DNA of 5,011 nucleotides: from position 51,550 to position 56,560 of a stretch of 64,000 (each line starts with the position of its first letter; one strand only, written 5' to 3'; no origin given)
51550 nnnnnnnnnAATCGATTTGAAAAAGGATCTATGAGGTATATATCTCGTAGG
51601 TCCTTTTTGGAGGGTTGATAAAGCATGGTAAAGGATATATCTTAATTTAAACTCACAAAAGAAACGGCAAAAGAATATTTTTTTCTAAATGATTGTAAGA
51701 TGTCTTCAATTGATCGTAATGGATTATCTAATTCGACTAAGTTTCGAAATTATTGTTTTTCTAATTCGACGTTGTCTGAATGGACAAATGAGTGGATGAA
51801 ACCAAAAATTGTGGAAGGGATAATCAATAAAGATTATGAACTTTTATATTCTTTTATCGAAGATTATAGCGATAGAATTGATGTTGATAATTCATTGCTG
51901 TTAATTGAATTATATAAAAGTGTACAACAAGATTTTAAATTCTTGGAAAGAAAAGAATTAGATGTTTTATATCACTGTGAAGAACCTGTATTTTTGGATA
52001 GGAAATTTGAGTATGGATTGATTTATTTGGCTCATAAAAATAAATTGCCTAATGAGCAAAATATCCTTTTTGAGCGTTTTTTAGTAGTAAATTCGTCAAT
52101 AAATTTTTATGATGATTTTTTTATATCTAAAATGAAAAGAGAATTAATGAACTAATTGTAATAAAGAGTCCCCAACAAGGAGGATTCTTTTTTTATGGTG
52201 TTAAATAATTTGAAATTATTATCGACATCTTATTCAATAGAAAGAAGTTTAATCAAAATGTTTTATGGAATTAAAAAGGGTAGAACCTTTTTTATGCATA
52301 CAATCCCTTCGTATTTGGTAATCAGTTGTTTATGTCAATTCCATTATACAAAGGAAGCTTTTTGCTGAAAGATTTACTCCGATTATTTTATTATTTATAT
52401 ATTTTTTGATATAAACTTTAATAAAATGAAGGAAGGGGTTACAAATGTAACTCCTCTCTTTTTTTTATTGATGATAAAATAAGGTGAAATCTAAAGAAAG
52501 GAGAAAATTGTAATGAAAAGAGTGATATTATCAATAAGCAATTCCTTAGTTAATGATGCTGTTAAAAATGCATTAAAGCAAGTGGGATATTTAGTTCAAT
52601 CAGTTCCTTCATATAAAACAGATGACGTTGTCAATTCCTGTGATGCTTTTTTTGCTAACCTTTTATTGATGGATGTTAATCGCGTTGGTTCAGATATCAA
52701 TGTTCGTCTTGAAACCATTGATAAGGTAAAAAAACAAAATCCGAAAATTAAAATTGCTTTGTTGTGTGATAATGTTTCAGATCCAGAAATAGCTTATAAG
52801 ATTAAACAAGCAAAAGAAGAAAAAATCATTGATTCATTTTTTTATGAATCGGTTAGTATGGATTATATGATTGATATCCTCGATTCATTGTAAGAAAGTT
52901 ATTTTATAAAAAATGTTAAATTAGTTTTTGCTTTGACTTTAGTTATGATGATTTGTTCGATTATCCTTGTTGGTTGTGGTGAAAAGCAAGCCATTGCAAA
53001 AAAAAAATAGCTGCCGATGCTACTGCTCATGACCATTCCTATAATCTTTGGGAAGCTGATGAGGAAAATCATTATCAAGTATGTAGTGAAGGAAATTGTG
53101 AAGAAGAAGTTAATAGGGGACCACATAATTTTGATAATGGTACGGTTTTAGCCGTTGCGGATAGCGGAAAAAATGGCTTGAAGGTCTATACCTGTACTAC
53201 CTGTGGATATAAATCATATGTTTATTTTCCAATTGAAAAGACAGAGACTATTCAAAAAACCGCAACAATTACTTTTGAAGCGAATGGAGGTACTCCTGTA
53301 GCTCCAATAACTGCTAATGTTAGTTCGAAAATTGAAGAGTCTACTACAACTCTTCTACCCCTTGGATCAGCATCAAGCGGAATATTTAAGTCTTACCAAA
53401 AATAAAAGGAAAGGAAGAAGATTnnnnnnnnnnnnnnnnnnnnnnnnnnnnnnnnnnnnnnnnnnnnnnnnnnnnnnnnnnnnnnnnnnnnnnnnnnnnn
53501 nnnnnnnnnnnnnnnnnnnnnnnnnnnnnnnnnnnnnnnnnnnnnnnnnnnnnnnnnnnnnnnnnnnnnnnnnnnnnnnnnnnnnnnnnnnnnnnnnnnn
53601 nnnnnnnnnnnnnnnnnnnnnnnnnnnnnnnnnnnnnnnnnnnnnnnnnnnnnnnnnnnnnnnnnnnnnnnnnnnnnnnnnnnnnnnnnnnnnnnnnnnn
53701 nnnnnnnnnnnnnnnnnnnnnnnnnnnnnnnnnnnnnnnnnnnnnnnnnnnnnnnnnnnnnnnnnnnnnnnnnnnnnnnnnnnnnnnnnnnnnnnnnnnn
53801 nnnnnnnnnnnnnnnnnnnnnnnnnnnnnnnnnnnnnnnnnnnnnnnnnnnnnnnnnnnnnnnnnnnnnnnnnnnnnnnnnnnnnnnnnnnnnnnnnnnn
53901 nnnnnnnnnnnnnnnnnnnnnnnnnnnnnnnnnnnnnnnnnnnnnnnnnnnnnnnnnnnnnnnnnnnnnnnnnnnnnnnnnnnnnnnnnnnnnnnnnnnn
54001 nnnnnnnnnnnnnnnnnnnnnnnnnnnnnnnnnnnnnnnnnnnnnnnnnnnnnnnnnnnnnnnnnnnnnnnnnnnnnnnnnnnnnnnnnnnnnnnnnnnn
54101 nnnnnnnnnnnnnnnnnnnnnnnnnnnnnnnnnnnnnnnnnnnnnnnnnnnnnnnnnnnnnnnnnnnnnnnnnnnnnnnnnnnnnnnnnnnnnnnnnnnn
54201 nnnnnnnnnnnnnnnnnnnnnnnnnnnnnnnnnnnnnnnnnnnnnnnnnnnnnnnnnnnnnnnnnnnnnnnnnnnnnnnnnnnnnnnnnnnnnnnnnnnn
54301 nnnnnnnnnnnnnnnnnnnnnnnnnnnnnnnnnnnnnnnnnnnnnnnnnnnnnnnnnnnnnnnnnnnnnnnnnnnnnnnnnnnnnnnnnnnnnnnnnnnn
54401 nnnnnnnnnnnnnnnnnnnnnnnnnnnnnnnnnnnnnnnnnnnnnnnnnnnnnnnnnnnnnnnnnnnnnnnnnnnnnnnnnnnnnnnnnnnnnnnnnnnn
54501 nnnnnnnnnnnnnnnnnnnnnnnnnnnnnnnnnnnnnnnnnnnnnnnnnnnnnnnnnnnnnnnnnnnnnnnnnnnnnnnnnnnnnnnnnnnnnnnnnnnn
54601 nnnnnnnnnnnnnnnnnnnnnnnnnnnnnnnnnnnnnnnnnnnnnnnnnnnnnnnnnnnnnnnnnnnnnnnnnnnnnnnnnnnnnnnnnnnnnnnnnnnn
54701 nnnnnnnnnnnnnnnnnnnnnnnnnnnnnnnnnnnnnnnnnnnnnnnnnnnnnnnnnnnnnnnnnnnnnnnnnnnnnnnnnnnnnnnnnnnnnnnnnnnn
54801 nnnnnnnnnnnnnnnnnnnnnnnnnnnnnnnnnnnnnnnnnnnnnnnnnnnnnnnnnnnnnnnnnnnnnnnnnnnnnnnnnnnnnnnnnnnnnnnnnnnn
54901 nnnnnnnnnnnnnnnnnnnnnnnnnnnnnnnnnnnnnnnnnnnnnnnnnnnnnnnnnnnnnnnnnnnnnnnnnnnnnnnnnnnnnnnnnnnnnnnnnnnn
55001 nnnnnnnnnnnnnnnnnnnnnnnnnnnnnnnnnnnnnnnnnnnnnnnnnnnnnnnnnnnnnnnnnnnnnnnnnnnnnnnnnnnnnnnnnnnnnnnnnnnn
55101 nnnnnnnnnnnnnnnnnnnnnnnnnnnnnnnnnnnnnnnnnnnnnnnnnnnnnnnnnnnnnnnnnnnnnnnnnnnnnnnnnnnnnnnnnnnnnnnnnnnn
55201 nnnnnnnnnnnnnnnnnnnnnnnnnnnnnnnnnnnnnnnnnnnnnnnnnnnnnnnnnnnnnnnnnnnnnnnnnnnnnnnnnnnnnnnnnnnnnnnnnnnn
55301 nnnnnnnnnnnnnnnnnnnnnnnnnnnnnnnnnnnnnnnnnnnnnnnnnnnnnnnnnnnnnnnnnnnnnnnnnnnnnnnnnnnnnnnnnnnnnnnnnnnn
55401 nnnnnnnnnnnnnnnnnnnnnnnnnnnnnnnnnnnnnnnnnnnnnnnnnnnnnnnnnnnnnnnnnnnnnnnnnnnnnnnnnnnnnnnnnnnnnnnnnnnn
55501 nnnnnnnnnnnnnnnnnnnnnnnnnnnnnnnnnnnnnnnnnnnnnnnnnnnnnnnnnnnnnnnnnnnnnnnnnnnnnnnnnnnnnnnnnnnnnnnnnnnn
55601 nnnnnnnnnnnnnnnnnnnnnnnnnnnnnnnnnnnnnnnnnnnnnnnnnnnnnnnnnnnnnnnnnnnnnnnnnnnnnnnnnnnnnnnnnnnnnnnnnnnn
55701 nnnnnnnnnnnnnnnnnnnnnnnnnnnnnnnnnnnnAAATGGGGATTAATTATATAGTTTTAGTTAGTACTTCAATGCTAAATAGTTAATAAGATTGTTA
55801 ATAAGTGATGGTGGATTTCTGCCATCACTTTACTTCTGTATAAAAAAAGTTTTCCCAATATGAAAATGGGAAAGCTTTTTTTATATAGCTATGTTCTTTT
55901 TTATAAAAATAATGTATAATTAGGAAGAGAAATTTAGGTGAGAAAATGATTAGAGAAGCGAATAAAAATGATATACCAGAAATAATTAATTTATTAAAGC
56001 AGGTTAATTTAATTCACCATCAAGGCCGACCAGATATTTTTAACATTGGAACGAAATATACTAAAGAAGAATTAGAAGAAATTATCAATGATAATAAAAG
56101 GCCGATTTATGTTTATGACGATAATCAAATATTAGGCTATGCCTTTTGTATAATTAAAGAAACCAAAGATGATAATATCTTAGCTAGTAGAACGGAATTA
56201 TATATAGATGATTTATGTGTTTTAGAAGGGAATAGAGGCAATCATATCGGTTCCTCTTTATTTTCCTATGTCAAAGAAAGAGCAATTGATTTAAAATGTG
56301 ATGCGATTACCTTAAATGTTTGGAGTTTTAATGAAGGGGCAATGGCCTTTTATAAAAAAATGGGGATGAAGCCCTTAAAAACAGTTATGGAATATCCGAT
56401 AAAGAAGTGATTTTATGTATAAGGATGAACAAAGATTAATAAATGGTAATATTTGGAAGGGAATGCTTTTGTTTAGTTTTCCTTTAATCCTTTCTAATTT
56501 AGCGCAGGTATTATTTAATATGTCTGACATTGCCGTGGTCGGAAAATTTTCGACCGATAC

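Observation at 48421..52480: Identical 17-nt palindromic operator at identical spacing in two promoters downstream of the LuxR regulator: a ready-made mini-regulon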

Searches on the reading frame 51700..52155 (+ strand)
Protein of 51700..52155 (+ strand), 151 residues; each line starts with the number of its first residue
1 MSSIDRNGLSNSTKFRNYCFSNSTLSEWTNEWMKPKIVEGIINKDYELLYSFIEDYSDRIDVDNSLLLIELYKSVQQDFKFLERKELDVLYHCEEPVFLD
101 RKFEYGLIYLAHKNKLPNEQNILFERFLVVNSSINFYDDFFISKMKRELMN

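Call 7: search_protein_families(library=pfam, proteins=[window:51700-52155:+], max_evalue=0.01)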
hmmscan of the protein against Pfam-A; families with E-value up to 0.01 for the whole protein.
window:51700-52155:+ (151 aa): 0 families

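Call 39: search_protein_families(library=ncbifam, proteins=[window:51700-52155:+], max_evalue=0.01)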
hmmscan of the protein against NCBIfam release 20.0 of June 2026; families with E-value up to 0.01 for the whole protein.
window:51700-52155:+ (151 aa): 0 families

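Call 40: search_protein_families(library=pfam, proteins=[window:51700-52155:+], max_evalue=10)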
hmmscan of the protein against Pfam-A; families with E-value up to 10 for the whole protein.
window:51700-52155:+ (151 aa): 1 family
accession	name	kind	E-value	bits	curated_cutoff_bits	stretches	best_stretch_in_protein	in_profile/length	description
PF04253.20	TFR_dimer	-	0.038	14.4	27.1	1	4-60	58-113/121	Transferrin receptor-like dimerisation domain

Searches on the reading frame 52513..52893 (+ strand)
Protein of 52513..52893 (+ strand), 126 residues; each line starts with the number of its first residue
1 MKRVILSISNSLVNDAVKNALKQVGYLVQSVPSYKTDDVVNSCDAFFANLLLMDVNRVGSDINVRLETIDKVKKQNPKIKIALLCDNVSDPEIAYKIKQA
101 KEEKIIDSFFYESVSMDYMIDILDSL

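Call 7: search_protein_families(library=pfam, proteins=[window:52513-52893:+], max_evalue=0.01)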
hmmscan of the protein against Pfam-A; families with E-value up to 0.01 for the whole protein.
window:52513-52893:+ (126 aa): 0 families

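Call 39: search_protein_families(library=ncbifam, proteins=[window:52513-52893:+], max_evalue=0.01)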
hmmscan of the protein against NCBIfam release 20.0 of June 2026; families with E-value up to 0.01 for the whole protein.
window:52513-52893:+ (126 aa): 1 family
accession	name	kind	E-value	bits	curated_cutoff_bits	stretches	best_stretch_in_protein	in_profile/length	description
NF007018.1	PRK09483.1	equivalog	0.0038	16.9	280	1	4-100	4-96/217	UvrY/SirA/GacA family response regulator transcription factor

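Call 40: search_protein_families(library=pfam, proteins=[window:52513-52893:+], max_evalue=10)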
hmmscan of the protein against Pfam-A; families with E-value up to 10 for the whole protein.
window:52513-52893:+ (126 aa): 2 families
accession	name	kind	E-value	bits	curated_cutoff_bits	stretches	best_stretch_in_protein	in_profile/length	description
PF22096.1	TagH_C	-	0.056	14.4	27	1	36-109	8-78/107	Teichoic acid transporter subunit TagH C-terminal domain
PF24637.1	RRM_DEAH11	-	0.07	13.9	27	1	62-110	30-78/81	DEAH11 RRM domain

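Call 60: search_solved_structures(query=A4, max_evalue=1)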
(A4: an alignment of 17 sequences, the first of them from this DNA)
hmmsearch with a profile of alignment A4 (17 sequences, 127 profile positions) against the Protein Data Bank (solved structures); distinct sequences matched with E-value up to 1: 3.
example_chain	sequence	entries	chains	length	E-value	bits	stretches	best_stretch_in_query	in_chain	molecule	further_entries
2qxy_A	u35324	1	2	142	0.017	18.5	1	10-100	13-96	Response regulator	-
8oyy_A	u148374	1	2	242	0.68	13.4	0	92-116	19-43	De novo designed soluble GPCR-like protein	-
8a22_Ar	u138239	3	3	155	0.88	13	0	14-72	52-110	uL23m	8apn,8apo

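Call 63: list_cluster_members(proteins=[P0001, window:52513-52890:+])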
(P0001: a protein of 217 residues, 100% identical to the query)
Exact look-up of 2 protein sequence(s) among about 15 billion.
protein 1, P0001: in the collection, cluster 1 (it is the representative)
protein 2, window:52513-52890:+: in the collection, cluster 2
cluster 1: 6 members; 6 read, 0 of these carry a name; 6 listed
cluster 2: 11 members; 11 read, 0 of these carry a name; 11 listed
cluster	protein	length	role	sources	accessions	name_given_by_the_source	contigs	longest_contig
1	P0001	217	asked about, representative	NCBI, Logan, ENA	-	-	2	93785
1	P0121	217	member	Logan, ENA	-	-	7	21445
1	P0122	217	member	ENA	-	-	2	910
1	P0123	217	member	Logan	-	-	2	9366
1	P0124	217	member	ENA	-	-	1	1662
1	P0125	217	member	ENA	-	-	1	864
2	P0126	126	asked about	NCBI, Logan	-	-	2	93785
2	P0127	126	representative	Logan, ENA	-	-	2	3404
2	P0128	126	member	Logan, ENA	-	-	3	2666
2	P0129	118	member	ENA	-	-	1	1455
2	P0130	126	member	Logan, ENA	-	-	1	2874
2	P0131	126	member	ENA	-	-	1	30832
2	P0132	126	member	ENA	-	-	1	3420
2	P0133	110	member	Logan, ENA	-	-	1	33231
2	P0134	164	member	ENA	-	-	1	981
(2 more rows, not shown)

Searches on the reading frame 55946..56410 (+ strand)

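Call 7: search_protein_families(library=pfam, proteins=[window:55946-56410:+], max_evalue=0.01)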
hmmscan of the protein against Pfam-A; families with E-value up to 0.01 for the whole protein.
window:55946-56410:+ (154 aa): 4 families
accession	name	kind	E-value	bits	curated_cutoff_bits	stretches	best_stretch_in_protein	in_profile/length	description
PF00583.31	Acetyltransf_1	-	2.9e-14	53.8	20.7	1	37-141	19-116/116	Acetyltransferase (GNAT) family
PF13508.13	Acetyltransf_7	-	1.4e-09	38.6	27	1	54-140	5-81/84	Acetyltransferase (GNAT) domain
PF13673.13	Acetyltransf_10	-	1.3e-08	35.3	23.6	1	39-146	18-112/128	Acetyltransferase (GNAT) domain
PF13420.13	Acetyltransf_4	-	0.00011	22.7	24.3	1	2-144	1-137/155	Acetyltransferase (GNAT) domain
